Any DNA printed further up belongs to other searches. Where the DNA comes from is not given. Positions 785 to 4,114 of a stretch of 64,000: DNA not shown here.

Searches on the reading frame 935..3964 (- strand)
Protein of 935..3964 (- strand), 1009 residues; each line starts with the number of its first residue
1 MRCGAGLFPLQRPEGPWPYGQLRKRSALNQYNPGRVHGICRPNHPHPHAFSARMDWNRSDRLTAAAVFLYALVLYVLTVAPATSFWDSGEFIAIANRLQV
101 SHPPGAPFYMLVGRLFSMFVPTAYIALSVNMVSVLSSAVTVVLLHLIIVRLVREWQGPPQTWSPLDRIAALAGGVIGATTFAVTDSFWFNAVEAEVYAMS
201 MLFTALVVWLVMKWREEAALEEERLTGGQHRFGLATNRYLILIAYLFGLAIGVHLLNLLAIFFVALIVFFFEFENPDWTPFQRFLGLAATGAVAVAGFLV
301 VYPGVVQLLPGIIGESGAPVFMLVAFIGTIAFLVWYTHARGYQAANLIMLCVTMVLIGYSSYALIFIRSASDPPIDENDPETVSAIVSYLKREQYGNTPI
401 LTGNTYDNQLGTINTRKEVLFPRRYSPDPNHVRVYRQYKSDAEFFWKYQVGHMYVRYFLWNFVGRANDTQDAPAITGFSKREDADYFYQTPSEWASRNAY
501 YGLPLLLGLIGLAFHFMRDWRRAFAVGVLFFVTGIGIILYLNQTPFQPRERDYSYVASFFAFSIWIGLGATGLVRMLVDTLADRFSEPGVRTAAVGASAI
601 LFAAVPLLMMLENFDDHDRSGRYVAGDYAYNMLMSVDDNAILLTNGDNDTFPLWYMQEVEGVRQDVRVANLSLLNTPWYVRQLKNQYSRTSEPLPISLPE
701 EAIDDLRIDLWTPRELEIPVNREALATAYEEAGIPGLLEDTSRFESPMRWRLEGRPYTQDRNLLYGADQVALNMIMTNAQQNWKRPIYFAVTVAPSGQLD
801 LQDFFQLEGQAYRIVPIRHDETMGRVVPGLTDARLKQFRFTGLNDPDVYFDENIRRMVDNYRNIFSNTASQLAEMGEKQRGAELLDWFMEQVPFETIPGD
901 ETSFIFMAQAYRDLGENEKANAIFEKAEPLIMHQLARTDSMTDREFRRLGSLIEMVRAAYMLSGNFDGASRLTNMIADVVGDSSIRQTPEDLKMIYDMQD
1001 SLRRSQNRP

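Call 58: search_protein_families(library=pfam, proteins=[window:935-3964:-], max_evalue=0.00001)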
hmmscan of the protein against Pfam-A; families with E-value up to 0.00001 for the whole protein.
window:935-3964:- (1009 aa): 1 family
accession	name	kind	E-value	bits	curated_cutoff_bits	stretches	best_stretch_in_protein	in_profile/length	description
PF11028.14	TMEM260-like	-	1.8e-61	207.5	24.2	1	87-274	1-176/179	Protein O-mannosyl-transferase TMEM260-like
